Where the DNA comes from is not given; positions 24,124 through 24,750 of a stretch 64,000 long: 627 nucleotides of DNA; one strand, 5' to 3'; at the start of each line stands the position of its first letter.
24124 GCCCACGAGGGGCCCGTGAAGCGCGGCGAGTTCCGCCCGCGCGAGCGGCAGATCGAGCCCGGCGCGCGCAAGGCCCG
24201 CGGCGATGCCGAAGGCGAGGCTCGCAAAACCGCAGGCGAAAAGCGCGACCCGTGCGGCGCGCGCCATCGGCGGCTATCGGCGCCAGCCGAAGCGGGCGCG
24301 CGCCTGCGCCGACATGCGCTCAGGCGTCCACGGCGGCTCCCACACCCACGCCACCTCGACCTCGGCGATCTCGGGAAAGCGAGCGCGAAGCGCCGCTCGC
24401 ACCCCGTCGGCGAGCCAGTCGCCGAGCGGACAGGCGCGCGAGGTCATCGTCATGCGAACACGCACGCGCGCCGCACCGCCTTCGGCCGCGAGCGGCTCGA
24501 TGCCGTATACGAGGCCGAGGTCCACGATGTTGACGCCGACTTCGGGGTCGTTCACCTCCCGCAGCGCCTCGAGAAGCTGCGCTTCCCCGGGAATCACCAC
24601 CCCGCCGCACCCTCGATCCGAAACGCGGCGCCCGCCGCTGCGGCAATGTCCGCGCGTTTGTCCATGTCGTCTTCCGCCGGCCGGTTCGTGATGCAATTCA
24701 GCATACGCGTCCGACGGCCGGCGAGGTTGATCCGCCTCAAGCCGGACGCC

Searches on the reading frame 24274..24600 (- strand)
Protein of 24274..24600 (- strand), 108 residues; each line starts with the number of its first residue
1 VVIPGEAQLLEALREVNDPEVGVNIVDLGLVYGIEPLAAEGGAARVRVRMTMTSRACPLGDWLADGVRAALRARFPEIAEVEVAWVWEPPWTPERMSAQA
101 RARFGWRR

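Call 24: search_protein_families(library=pfam, proteins=[window:24274-24600:-], max_evalue=0.001)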
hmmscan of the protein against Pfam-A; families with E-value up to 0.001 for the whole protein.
window:24274-24600:- (108 aa): 1 family
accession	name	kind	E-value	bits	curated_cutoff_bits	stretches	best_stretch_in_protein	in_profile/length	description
PF01883.24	FeS_assembly_P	-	5.2e-16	59.1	23.5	1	6-83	1-71/73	Iron-sulfur cluster assembly protein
